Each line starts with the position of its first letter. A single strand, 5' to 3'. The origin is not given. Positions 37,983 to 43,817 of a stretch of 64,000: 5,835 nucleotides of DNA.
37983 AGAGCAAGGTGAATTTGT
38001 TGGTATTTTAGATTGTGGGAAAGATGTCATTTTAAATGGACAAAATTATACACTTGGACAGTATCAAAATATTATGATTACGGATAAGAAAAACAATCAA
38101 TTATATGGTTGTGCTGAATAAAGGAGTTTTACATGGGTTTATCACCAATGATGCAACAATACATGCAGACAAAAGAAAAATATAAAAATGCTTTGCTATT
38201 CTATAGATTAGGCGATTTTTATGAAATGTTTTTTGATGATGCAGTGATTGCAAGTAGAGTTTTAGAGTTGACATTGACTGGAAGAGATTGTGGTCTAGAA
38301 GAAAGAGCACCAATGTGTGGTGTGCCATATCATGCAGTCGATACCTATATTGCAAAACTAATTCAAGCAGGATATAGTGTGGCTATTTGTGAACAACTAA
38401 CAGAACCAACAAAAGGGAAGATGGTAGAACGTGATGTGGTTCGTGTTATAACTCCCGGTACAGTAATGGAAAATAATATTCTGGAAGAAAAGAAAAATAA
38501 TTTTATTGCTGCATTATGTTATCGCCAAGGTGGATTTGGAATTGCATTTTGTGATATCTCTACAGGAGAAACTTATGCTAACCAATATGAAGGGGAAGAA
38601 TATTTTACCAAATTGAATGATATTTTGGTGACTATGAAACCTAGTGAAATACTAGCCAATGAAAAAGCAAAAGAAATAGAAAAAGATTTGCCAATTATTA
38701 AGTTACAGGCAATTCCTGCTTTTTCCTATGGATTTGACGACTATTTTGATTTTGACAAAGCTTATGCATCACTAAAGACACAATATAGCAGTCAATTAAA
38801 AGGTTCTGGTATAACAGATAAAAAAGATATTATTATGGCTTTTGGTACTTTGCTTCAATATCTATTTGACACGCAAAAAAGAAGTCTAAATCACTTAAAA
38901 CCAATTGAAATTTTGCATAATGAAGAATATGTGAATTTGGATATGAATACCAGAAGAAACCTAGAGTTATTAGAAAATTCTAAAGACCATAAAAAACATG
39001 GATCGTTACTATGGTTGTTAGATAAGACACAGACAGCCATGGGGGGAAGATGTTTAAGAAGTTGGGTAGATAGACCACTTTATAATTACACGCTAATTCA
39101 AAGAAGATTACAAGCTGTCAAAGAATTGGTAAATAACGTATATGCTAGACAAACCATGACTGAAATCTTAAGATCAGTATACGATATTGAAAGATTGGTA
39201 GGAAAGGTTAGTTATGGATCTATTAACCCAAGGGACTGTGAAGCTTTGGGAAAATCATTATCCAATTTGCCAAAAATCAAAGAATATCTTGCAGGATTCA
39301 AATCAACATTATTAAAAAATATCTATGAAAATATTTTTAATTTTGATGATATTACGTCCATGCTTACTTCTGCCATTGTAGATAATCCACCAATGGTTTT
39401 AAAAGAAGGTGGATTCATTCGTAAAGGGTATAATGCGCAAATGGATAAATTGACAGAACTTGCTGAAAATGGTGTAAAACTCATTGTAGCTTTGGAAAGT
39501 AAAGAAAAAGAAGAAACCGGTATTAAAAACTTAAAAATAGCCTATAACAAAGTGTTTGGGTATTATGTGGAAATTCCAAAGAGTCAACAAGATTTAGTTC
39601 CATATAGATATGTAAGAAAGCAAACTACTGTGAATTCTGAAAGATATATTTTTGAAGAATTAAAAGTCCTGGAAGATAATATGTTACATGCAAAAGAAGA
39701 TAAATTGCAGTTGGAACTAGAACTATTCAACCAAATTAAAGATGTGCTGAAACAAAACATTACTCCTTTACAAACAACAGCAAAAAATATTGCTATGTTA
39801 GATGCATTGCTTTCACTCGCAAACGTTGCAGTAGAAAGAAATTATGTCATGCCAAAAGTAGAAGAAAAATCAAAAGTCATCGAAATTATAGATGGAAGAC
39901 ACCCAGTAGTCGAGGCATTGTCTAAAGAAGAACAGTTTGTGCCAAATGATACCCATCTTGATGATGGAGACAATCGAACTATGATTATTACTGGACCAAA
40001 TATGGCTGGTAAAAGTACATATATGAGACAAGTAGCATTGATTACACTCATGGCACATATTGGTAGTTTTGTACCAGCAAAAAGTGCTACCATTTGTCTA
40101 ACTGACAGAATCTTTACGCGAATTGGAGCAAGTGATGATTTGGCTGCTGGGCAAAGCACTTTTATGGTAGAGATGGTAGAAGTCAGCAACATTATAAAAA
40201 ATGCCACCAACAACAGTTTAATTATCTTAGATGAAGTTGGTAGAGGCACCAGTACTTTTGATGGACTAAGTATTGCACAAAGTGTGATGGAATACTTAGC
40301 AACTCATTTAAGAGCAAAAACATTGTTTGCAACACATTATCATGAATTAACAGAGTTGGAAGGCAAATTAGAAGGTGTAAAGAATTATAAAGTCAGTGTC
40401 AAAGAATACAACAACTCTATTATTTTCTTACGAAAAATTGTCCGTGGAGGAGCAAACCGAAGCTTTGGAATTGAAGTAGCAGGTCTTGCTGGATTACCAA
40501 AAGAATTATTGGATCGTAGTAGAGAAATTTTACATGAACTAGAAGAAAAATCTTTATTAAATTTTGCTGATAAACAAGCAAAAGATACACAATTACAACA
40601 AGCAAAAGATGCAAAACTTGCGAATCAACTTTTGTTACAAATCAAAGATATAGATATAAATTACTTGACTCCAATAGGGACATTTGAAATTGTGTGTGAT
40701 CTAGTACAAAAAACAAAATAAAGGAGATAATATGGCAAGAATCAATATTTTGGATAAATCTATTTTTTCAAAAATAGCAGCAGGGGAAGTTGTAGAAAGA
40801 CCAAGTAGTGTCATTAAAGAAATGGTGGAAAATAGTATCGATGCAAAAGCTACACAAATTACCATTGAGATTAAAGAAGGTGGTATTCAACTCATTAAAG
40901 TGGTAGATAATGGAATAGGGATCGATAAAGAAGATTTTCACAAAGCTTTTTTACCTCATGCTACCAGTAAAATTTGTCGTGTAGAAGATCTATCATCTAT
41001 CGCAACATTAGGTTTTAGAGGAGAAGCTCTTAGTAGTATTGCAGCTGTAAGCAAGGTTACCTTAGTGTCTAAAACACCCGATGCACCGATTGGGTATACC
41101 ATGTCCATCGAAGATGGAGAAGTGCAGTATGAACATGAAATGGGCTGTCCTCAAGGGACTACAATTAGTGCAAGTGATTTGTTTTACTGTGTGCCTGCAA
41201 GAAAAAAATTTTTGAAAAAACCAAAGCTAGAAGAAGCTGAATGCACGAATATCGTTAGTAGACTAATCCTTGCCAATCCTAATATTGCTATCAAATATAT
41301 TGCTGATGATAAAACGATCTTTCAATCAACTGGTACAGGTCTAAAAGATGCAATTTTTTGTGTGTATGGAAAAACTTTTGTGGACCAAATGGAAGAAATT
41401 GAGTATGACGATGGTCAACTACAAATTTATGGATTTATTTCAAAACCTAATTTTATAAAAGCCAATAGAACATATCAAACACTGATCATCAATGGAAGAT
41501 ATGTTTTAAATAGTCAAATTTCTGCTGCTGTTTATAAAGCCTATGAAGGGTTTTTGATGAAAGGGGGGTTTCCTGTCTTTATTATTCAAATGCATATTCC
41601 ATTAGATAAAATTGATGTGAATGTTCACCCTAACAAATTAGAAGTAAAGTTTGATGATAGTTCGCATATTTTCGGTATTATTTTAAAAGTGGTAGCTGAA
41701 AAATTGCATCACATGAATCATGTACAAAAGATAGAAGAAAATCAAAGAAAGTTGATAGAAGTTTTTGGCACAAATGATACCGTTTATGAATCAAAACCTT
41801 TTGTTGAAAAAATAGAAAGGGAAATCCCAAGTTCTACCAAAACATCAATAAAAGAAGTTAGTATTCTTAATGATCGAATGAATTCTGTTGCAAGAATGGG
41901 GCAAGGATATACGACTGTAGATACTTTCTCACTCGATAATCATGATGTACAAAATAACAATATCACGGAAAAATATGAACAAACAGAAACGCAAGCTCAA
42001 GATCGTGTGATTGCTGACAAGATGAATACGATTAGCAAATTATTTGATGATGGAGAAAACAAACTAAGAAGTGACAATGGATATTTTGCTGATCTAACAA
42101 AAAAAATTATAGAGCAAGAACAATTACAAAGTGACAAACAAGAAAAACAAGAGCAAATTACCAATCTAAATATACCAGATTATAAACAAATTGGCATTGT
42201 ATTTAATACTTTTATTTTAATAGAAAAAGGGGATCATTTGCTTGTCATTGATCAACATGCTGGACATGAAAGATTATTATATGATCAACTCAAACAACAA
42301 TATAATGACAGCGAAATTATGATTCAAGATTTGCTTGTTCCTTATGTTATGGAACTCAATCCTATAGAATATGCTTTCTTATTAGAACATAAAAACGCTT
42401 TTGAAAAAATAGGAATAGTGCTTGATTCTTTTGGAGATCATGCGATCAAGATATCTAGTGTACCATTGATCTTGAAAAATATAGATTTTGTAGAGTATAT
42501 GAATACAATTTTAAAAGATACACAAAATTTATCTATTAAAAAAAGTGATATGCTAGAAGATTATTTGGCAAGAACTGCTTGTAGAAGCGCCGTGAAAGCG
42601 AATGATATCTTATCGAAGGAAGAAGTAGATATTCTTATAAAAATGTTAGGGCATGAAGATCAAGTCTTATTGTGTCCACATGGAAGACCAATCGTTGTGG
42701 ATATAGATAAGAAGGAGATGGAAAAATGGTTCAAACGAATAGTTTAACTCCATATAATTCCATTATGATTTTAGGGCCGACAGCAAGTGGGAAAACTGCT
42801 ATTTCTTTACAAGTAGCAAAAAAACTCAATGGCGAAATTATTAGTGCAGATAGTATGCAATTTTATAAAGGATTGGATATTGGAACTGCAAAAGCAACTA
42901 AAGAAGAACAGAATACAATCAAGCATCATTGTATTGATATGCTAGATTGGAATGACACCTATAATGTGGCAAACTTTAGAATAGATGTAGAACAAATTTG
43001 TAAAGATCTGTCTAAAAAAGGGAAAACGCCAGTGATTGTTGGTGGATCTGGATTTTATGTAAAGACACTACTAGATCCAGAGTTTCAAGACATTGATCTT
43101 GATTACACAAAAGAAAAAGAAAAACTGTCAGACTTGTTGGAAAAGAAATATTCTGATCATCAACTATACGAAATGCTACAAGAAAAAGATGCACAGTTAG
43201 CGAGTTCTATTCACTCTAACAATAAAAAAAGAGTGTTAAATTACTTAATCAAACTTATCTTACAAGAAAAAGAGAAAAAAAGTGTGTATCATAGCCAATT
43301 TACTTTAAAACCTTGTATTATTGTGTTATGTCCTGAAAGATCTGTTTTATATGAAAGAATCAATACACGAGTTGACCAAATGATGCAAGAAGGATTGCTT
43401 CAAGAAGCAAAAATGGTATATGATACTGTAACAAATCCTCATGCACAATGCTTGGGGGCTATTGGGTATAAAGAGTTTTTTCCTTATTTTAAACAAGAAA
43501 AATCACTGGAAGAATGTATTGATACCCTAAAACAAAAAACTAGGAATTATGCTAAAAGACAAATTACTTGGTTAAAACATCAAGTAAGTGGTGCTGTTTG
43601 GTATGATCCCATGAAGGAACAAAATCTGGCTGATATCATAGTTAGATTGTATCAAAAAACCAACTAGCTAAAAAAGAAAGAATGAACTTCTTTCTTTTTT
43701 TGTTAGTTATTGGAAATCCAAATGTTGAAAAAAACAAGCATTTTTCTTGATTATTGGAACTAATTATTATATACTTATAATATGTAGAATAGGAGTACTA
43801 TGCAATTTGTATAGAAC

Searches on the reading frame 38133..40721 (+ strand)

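Call 61: search_protein_families(library=pfam, proteins=[window:38133-40721:+], max_evalue=0.0001)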
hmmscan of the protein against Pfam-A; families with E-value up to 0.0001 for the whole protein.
window:38133-40721:+ (862 aa): 5 families
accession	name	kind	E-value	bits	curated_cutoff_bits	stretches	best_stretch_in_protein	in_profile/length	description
PF00488.27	MutS_V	-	6.6e-86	287.5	30.2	1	617-804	1-188/188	MutS domain V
PF05192.23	MutS_III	-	3.3e-53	181.4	34.1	1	272-563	1-194/194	MutS domain III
PF01624.25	MutS_I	-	1.7e-43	147.9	20.6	1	5-114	2-112/113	MutS domain I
PF05190.23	MutS_IV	-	7.1e-25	87.6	22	1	432-522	1-91/92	MutS family domain IV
PF05188.22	MutS_II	-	6.4e-19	69.1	25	1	123-256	1-133/133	MutS domain II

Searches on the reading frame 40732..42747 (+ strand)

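Call 61: search_protein_families(library=pfam, proteins=[window:40732-42747:+], max_evalue=0.0001)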
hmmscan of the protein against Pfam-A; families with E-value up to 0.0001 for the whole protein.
window:40732-42747:+ (671 aa): 4 families
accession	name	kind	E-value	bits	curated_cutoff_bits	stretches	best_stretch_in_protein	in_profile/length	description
PF08676.16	MutL_C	-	5.3e-36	123.9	25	1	487-626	1-141/142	MutL C terminal dimerisation domain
PF01119.25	DNA_mis_repair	-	2.2e-34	118.1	26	1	211-325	4-118/119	DNA mismatch repair protein, C-terminal domain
PF13589.12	HATPase_c_3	-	3.2e-14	53.5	25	1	25-130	4-109/137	Histidine kinase-, DNA gyrase B-, and HSP90-like ATPase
PF02518.31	HATPase_c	-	1.9e-08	35.1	26.4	1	22-78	4-63/111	Histidine kinase-, DNA gyrase B-, and HSP90-like ATPase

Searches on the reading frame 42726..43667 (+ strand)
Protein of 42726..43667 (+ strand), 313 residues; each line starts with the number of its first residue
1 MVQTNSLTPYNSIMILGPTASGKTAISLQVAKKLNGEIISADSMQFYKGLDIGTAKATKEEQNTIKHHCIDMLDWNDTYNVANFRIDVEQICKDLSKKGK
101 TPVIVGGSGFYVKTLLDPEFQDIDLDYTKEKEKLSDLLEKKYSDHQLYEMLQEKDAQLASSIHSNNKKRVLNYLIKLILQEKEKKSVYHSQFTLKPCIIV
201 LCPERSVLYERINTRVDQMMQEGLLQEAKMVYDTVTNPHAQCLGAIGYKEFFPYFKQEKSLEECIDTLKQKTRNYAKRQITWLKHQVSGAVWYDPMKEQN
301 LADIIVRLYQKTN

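Call 61: search_protein_families(library=pfam, proteins=[window:42726-43667:+], max_evalue=0.0001)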
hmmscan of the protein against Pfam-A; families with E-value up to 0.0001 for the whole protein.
window:42726-43667:+ (313 aa): 3 families
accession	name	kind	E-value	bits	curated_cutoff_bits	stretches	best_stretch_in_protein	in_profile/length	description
PF01715.23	IPPT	-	2.8e-72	243.8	23.6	1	45-286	1-243/243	IPP transferase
PF01745.22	IPT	-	3.2e-10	40.2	20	1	14-66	5-57/233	Isopentenyl transferase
PF13238.12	AAA_18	-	2.5e-05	25.1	29.4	0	13-57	1-44/128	AAA domain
